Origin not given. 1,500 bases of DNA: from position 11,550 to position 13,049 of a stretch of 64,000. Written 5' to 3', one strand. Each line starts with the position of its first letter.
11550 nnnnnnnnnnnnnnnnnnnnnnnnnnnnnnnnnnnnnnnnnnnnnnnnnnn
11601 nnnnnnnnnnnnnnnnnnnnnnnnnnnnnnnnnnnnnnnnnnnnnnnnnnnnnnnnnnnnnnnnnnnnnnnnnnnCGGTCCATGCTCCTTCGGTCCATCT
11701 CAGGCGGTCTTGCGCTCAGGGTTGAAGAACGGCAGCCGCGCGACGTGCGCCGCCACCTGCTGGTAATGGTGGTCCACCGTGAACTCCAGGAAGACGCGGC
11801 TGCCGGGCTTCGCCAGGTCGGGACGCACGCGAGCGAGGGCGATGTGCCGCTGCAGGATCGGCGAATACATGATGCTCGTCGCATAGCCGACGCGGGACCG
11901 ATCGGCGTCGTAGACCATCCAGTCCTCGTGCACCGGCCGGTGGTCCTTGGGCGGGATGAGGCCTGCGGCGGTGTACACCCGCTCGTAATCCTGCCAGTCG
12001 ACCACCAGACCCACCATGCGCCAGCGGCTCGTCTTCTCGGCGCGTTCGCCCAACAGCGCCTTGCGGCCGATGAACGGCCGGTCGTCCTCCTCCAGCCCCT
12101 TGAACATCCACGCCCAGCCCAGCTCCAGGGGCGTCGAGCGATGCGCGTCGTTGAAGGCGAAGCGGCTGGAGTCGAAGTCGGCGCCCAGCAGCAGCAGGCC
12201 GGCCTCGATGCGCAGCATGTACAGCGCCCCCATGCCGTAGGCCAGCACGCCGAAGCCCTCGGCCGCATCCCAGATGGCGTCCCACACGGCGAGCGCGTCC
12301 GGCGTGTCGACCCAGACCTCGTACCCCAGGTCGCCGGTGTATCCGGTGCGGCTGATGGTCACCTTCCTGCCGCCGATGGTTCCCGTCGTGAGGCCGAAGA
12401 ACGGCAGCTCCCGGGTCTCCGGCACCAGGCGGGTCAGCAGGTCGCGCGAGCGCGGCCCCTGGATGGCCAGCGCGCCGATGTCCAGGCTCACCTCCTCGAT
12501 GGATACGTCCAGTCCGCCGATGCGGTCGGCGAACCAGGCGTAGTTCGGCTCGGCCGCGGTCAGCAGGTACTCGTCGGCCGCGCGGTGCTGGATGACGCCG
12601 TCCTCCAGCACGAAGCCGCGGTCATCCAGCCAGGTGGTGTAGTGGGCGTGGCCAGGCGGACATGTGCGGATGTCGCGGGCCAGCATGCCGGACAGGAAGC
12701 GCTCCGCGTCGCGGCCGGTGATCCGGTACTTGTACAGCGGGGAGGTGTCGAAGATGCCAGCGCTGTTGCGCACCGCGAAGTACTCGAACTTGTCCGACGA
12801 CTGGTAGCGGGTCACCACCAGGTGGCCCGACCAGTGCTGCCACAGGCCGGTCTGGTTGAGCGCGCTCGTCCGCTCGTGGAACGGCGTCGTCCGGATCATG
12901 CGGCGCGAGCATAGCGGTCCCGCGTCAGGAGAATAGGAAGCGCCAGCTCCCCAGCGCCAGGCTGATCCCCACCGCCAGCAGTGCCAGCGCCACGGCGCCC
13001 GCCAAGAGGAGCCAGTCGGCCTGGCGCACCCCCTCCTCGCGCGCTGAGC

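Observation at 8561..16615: A TPP riboswitch heads a thiamine salvage/uptake operon that appears to run on into a GcvT-like aminomethyltransferase and a CrtI-like FAD oxidoreductase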

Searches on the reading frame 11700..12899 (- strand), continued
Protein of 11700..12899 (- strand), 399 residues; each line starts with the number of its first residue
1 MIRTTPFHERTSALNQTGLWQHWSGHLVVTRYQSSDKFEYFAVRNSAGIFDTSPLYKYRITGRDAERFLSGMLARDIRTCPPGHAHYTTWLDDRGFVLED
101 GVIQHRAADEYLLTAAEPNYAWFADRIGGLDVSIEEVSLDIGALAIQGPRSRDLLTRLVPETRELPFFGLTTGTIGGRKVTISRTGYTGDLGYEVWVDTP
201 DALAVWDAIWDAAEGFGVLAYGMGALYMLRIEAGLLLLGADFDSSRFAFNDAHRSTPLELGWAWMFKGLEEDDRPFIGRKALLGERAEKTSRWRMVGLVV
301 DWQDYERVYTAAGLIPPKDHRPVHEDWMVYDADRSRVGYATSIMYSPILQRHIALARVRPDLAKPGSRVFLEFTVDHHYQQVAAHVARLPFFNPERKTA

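Call 28: search_protein_families(library=pfam, proteins=[L022:1786-3024:-, L022:3334-4485:+, L022:4482-5723:+, L022:5760-6620:+, L022:6620-7474:+, L022:7587-8048:-, L022:8133-9539:+, L022:9556-9930:+, L022:12938-13231:+, L022:13314-14162:-], max_evalue=0.00001)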
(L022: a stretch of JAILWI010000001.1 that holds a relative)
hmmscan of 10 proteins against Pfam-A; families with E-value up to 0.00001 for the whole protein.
L022:1786-3024:- (412 aa): 4 families
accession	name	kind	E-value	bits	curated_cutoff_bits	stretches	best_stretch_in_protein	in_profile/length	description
PF00441.29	Acyl-CoA_dh_1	-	1.1e-53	181.9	22.4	1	259-407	2-150/150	Acyl-CoA dehydrogenase, C-terminal domain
PF02771.21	Acyl-CoA_dh_N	-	4.4e-41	140.2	22.9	1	36-147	2-113/113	Acyl-CoA dehydrogenase, N-terminal domain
PF02770.24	Acyl-CoA_dh_M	-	7.3e-28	97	33.3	1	151-246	1-97/97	Acyl-CoA dehydrogenase, middle domain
PF08028.16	Acyl-CoA_dh_2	-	3.6e-24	86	22.7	1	273-389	1-127/134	Acyl-CoA dehydrogenase, C-terminal domain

L022:3334-4485:+ (383 aa): 2 families
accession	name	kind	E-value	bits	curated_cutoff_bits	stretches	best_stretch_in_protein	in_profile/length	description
PF00005.33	ABC_tran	-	1e-35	123.7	25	1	22-163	2-136/137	ABC transporter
PF08402.16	TOBE_2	-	8.8e-16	58.2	21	1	279-364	1-75/76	TOBE domain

L022:4482-5723:+ (413 aa): 3 families
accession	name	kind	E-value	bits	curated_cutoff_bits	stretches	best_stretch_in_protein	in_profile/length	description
PF13416.11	SBP_bac_8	-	5e-33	115.5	27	1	80-355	3-268/279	Bacterial extracellular solute-binding protein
PF13343.11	SBP_bac_6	-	1.8e-20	73.9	24.6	1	120-344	5-219/245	Bacterial extracellular solute-binding protein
PF01547.30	SBP_bac_1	-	1.4e-17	65.1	26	1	81-331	15-306/307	Bacterial extracellular solute-binding protein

L022:5760-6620:+ (286 aa): 1 family
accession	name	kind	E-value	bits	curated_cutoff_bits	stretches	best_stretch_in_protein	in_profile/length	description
PF00528.27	BPD_transp_1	-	2.5e-12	47.4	26.4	1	85-276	3-172/184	Binding-protein-dependent transport system inner membrane component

L022:6620-7474:+ (284 aa): 1 family
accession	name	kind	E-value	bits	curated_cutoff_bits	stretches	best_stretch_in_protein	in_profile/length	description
PF00528.27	BPD_transp_1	-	1.5e-13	51.4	26.4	1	97-270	5-174/184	Binding-protein-dependent transport system inner membrane component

L022:7587-8048:- (153 aa): 0 families

L022:8133-9539:+ (468 aa): 1 family
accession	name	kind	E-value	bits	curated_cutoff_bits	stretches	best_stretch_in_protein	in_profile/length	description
PF00202.27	Aminotran_3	-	1.1e-116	390.4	30.5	1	58-459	8-399/403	Aminotransferase class-III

L022:9556-9930:+ (124 aa): 1 family
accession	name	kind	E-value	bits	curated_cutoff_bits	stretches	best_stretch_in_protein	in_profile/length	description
PF00072.30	Response_reg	-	2.4e-16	60.3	30.2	1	5-116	1-111/111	Response regulator receiver domain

L022:12938-13231:+ (97 aa): 0 families

L022:13314-14162:- (282 aa): 1 family
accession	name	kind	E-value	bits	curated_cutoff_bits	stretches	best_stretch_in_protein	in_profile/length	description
PF04951.18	Peptidase_M55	-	8.7e-88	294.6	25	1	1-270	1-262/264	D-aminopeptidase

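Call 29: search_protein_families(library=pfam, proteins=[L087:919-2550:+, L087:2648-3718:+, L087:3738-4967:+, L087:4957-5877:+, L087:5888-6724:+, L087:6721-7266:+, L087:7320-7751:+, L087:7810-9024:-, L087:9304-10044:-, L087:13075-13641:+], max_evalue=0.00001)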
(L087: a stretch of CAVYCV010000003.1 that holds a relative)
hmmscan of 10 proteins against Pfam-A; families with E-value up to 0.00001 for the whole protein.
L087:919-2550:+ (543 aa): 2 families
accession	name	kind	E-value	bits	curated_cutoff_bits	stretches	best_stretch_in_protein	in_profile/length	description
PF00563.25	EAL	-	2.6e-45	155.1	31.3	1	290-515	8-236/236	EAL domain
PF00990.26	GGDEF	-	4.9e-36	124.4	23.8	1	106-260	2-160/161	Diguanylate cyclase, GGDEF domain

L087:2648-3718:+ (356 aa): 2 families
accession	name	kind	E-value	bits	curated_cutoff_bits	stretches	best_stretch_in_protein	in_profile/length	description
PF00005.33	ABC_tran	-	1.1e-34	120.4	25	1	25-166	2-136/137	ABC transporter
PF08402.16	TOBE_2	-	2.5e-13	50.4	21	1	278-351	1-76/76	TOBE domain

L087:3738-4967:+ (409 aa): 3 families
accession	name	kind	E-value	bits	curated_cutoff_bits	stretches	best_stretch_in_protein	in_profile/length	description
PF13416.11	SBP_bac_8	-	3.8e-19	70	27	1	110-374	5-275/279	Bacterial extracellular solute-binding protein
PF13343.11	SBP_bac_6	-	6.9e-11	42.5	24.6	1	154-351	24-213/245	Bacterial extracellular solute-binding protein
PF01547.30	SBP_bac_1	-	9.3e-11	42.7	26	1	99-342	10-302/307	Bacterial extracellular solute-binding protein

L087:4957-5877:+ (306 aa): 1 family
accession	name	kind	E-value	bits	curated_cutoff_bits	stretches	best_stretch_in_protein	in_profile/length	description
PF00528.27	BPD_transp_1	-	5.1e-09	36.6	26.4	1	107-290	1-170/184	Binding-protein-dependent transport system inner membrane component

L087:5888-6724:+ (278 aa): 1 family
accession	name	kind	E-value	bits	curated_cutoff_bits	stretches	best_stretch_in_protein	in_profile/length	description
PF00528.27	BPD_transp_1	-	7.7e-14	52.3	26.4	1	79-213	1-139/184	Binding-protein-dependent transport system inner membrane component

L087:6721-7266:+ (181 aa): 0 families

L087:7320-7751:+ (143 aa): 1 family
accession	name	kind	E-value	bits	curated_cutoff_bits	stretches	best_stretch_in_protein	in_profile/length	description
PF05025.18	RbsD_FucU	-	2.6e-28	99.6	25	1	1-139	1-138/138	RbsD / FucU transport protein family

L087:7810-9024:- (404 aa): 2 families
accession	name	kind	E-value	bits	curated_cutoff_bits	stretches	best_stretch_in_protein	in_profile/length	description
PF01571.26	GCV_T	-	5.8e-42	144.1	25.6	1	46-284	6-250/255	Aminomethyltransferase folate-binding domain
PF08669.17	GCV_T_C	-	8.5e-15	54.9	25.9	1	314-396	1-80/80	Glycine cleavage T-protein C-terminal barrel domain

L087:9304-10044:- (246 aa): 2 families
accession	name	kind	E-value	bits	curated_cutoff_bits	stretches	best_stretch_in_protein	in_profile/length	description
PF13977.11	TetR_C_6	-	3.2e-18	66.4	27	1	128-235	3-112/115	BetI-type transcriptional repressor, C-terminal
PF00440.29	TetR_N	-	6.3e-13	48.7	24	1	58-104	1-47/47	Bacterial regulatory proteins, tetR family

L087:13075-13641:+ (188 aa): 0 families

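Call 62: search_dna_similar(query=window:11700-12899:-, collection=plasmids, mode=protein, max_rows=60, max_evalue=1e-40)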
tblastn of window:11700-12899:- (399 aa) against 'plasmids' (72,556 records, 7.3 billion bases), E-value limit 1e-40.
Records with a match: 126; places in all: 126; records where one place covers at least 80% of the query: 126.
Best place of each record, by identity: <60% 126.
By first word of the organism name: Rhizobium 88; Acinetobacter 20; Sinorhizobium 5; Shinella 4; Paracoccus 3; Fuscovulum 1; Ensifer 1; Aquabacterium 1; Parasedimentitalea 1; Methylobacterium 1; and 1 more.
By predicted mobility (MOB-suite, as given by PLSDB): non-mobilizable 63; mobilizable 46; conjugative 17.
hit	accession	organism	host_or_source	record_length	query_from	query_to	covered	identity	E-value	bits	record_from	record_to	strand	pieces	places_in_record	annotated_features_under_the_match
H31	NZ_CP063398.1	Rhizobium sp. SL42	Amphicarpaea bracteata,Whole ...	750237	5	399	99%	36.5%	3e-61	221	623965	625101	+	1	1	aminomethyltransferase family protein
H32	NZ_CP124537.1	Fuscovulum ytuae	pure culture,sediment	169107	5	398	99%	36.1%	1e-62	224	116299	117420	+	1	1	aminomethyltransferase family protein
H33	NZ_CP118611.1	Ensifer adhaerens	Pure isolate,Rhizosphere of Cyperus ...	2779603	5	399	99%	35.7%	4e-61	220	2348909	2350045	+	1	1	none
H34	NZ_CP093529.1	Shinella zoogloeoides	-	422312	5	399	99%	35.7%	2e-61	221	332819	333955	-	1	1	aminomethyltransferase family protein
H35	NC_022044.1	Paracoccus aminophilus JCM 7686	-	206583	1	396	99%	35.1%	9e-52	193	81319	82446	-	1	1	aminomethyltransferase family protein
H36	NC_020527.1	Sinorhizobium meliloti 2011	-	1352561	3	399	99%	34.7%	9e-59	213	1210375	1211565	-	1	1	none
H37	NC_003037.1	Sinorhizobium meliloti 1021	-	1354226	3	399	99%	34.7%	9e-59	213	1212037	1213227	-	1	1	none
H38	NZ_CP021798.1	Sinorhizobium meliloti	Medicago sativa,Single Cell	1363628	3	399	99%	34.7%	9e-59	213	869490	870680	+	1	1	none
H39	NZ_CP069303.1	Shinella sp. PSBB067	monoisolate,Minnesota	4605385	5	399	99%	34.7%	1e-57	210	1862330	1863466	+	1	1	none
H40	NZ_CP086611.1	Shinella zoogloeoides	-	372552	5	399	99%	34.4%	7e-58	211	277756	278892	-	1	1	aminomethyltransferase family protein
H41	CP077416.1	Acinetobacter junii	cell culture,soil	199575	1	396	99%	34.2%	1e-52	196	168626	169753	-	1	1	record has no annotation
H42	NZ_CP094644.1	Acinetobacter sp. PK01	mixed culture,Laboratory activated ...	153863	1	396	99%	34.2%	2e-52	195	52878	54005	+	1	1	aminomethyltransferase family protein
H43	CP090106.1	Sinorhizobium meliloti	Medicago,Cell culture,Plant nodule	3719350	1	397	99%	32.8%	6e-46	176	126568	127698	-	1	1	DUF1989 domain-containing protein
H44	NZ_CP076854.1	Rhizobium sp. WYJ-E13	Curcuma wenyujin Y.H. Chen et C. ...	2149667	1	396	99%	32.9%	6e-46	176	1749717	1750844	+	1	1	none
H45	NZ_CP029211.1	Aquabacterium olei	cell culture,soil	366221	1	396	99%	32.8%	6e-45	173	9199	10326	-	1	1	aminomethyltransferase family protein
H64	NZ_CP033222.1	Parasedimentitalea marina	Cell culture,deep seawater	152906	5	399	99%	32.4%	8e-52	193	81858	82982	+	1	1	aminomethyltransferase family protein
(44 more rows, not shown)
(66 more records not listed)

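Call 63: get_annotated_region(hit=H37, flank=8000)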
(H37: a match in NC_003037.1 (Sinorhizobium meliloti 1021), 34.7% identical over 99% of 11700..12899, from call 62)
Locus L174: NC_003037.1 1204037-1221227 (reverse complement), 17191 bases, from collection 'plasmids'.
description: Sinorhizobium meliloti 1021 plasmid pSymA, complete sequence
organism: Sinorhizobium meliloti 1021 (NCBI taxid 266834)
taxonomy: Bacteria; Pseudomonadota; Alphaproteobacteria; Hyphomicrobiales; Rhizobiaceae; Sinorhizobium; Sinorhizobium meliloti; Sinorhizobium meliloti 1021
host: -; source: -; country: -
typing (MOB-suite, as given by PLSDB): conjugative; relaxase MOBQ; mating-pair formation MPF_T
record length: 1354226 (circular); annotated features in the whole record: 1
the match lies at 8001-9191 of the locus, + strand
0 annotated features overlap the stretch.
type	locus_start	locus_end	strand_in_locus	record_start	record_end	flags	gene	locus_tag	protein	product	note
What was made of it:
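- Tried and rejected: The S. meliloti pSymA hit could not be read because that record has no annotation in the collection (call 63).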

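Call 64: get_annotated_region(hit=H35, flank=8000)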
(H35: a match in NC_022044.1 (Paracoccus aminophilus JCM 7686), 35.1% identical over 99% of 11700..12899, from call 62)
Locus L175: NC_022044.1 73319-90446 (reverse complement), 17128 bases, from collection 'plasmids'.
description: Paracoccus aminophilus JCM 7686 plasmid pAMI6, complete sequence
organism: Paracoccus aminophilus JCM 7686 (NCBI taxid 1367847)
taxonomy: Bacteria; Pseudomonadota; Alphaproteobacteria; Rhodobacterales; Paracoccaceae; Paracoccus; Paracoccus aminophilus; Paracoccus aminophilus JCM 7686
host: -; source: -; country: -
typing (MOB-suite, as given by PLSDB): non-mobilizable; replicon rep_cluster_229
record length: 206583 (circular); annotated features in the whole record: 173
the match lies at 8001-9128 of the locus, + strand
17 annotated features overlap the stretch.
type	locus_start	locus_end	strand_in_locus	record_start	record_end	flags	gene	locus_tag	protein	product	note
CDS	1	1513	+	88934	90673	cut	-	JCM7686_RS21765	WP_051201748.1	APC family permease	-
CDS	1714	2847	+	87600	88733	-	-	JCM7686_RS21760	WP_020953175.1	aminomethyltransferase family protein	-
CDS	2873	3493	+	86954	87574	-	-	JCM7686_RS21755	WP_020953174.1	dimethylamine monooxygenase subunit DmmA family protein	-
CDS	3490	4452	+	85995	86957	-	-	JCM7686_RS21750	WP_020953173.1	PDR/VanB family oxidoreductase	-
CDS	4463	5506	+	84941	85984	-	-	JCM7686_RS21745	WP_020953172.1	DUF3445 domain-containing protein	-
CDS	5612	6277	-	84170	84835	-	-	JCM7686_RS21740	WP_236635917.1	helix-turn-helix domain-containing protein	-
CDS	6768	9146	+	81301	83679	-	-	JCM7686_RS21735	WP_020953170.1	aminomethyltransferase family protein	-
CDS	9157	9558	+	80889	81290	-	-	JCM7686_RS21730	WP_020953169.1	group II truncated hemoglobin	-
CDS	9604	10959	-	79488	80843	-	-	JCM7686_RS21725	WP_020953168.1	ammonium transporter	GO:0072488 - ammonium transmembrane transport [Evidence IEA]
CDS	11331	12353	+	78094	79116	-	-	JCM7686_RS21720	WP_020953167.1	LacI family DNA-binding transcriptional regulator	-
CDS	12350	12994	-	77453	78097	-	-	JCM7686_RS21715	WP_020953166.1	CDP-alcohol phosphatidyltransferase family protein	GO:0008654 - phospholipid biosynthetic process [Evidence IEA]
CDS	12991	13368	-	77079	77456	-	-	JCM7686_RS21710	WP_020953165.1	hypothetical protein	-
CDS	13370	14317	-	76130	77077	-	-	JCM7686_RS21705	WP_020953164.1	phosphatidate cytidylyltransferase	-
CDS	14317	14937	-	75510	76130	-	-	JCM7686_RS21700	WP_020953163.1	lysophospholipid acyltransferase family protein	-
CDS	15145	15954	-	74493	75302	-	-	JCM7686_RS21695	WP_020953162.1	amino acid ABC transporter ATP-binding protein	-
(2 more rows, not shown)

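Call 65: get_annotated_region(hit=H64, flank=9000)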
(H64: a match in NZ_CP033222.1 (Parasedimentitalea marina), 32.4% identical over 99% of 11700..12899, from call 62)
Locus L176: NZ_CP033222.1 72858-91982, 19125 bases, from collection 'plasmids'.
description: Parasedimentitalea marina strain W43 plasmid pW43C, complete sequence
organism: Parasedimentitalea marina (NCBI taxid 2483033)
taxonomy: Bacteria; Pseudomonadota; Alphaproteobacteria; Rhodobacterales; Paracoccaceae; Parasedimentitalea; Parasedimentitalea marina
host: -; source: Cell culture,deep seawater; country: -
typing (MOB-suite, as given by PLSDB): non-mobilizable; replicon rep_cluster_508
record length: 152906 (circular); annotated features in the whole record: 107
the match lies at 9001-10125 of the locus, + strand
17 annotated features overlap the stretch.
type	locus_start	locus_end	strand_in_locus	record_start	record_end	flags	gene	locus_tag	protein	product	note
CDS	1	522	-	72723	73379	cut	-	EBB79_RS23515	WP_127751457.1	amino acid ABC transporter permease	GO:0006865 - amino acid transport [Evidence IEA]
CDS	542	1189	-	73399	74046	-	-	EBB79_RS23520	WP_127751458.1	amino acid ABC transporter permease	GO:0006865 - amino acid transport [Evidence IEA]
CDS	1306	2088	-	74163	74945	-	-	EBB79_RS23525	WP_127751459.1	transporter substrate-binding domain-containing protein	-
CDS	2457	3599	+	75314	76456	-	-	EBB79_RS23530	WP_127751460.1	SRPBCC family protein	GO:0044237 - cellular metabolic process [Evidence IEA]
CDS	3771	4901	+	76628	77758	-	-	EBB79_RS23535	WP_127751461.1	SRPBCC family protein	GO:0044237 - cellular metabolic process [Evidence IEA]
CDS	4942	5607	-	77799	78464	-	-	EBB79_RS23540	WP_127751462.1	TetR/AcrR family transcriptional regulator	-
CDS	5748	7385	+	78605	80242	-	-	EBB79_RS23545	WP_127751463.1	NAD(P)/FAD-dependent oxidoreductase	-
CDS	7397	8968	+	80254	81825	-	-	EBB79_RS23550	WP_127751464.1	NAD(P)/FAD-dependent oxidoreductase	-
CDS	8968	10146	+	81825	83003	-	-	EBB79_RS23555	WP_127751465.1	aminomethyltransferase family protein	-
CDS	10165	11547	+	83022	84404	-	-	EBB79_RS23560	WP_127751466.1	aminotransferase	-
CDS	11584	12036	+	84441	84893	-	-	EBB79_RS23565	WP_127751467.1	GNAT family N-acetyltransferase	-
CDS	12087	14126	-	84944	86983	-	-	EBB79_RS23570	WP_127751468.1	FAD-dependent oxidoreductase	-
CDS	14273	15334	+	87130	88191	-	-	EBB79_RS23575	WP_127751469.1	extracellular solute-binding protein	-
CDS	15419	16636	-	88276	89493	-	-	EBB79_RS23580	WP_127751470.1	aromatic ring-hydroxylating dioxygenase subunit alpha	-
CDS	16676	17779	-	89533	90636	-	-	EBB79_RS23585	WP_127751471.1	ABC transporter ATP-binding protein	-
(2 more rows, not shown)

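Call 66: search_protein_families(library=ncbifam, proteins=[L022:8133-9539:+, L087:9304-10044:-], max_evalue=1e-10)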
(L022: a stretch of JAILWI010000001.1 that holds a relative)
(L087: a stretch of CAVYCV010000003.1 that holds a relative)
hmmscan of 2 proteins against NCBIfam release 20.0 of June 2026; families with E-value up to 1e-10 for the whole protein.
L022:8133-9539:+ (468 aa): 69 families (the best 25 are shown)
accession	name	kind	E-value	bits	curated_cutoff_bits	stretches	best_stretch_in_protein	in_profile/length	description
NF005993.0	PRK08117.1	subfamily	1.2e-138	462.4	574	1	48-466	13-430/433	aspartate aminotransferase family protein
NF004426.0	PRK05769.1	equivalog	5.3e-128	427.6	552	1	56-465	33-439/441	acetyl ornithine aminotransferase family protein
TIGR00700.1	GABAtrnsam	equivalog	1e-113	380.1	506.65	1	60-464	16-419/420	4-aminobutyrate--2-oxoglutarate transaminase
NF005692.0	PRK07495.1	equivalog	3.6e-109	365.2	724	1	59-466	22-422/425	4-aminobutyrate--2-oxoglutarate transaminase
NF004714.0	PRK06058.1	subfamily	4.9e-109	364.9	639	1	52-464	35-445/447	4-aminobutyrate--2-oxoglutarate transaminase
NF005376.0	PRK06918.1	equivalog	2.5e-99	332.7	676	1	60-465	37-443/451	4-aminobutyrate--2-oxoglutarate transaminase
NF005272.0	PRK06777.1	equivalog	2.9e-99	332.5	725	1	59-463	22-419/421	4-aminobutyrate--2-oxoglutarate transaminase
NF005985.0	PRK08088.1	equivalog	5.2e-99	331.8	713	1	59-465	23-423/426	4-aminobutyrate--2-oxoglutarate transaminase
NF007308.0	PRK09792.1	equivalog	7.3e-96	321.6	747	1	62-463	25-419/421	4-aminobutyrate transaminase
NF002874.0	PRK03244.1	equivalog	5.7e-95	318.4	457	1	61-465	27-394/399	acetylornithine transaminase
NF049976.1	AmadipTransam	equivalog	3.1e-93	313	650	1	74-465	29-414/416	2-aminoadipate transaminase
TIGR00707.1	argD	subfamily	5.7e-91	305.2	410.05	1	59-460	9-377/381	acetylornithine/succinylornithine family transaminase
NF006228.0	PRK08360.1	equivalog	7.3e-90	301.7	608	1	57-465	21-426/443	aspartate aminotransferase family protein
NF006368.0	PRK08593.1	equivalog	1.5e-85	287.5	570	1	57-466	24-432/448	aspartate aminotransferase family protein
NF002325.0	PRK01278.1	subfamily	1.9e-85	286.9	372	1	54-465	9-388/395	acetylornithine transaminase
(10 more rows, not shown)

L087:9304-10044:- (246 aa): 3 families
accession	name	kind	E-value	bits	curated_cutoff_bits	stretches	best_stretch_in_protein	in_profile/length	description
NF011572.0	PRK14996.1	equivalog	1.3e-17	64.4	144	1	53-210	8-163/192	TetR family transcriptional regulator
TIGR03384.1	betaine_BetI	equivalog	3.8e-15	56.1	201.3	1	53-223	8-175/189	choline-binding transcriptional repressor BetI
NF001978.0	PRK00767.1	equivalog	6e-15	55.6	118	1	54-212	10-166/197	transcriptional regulator BetI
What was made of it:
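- Other Limnocylindria contexts hold a Pot-like ABC transporter, a GABA-AT-like class-III aminotransferase and a BetI-like TetR regulator (calls 28, 29, 66).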

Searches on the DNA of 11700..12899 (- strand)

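Call 15: search_rna_families(sources=[L001, L002, L004, L005, L007, L010], threshold=gathering)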
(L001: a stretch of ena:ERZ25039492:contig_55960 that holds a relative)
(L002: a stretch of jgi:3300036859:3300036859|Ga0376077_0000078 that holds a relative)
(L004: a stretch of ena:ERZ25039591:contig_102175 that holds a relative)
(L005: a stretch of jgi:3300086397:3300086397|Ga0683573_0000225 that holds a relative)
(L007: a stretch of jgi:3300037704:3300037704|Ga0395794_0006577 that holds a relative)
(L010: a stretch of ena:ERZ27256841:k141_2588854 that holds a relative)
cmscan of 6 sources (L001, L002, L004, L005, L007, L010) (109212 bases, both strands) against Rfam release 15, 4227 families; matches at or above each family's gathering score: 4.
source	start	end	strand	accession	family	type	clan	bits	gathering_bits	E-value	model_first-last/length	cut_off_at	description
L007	3086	3188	+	RF00059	TPP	Cis-reg; riboswitch;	-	67.4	54.3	7.6e-11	1-105/105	no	TPP riboswitch aptamer (THI element)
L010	6226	6329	+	RF00059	TPP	Cis-reg; riboswitch;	-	67.1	54.3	8.7e-11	1-105/105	no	TPP riboswitch aptamer (THI element)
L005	6206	6310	+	RF00059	TPP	Cis-reg; riboswitch;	-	67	54.3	9.3e-11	1-105/105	no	TPP riboswitch aptamer (THI element)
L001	16694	16765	+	RF00005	tRNA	Gene; tRNA;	CL00001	63.1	29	4.2e-11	1-71/71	no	tRNA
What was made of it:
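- The three such loci scanned with Rfam have no TPP riboswitch within 10 kb (call 15).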
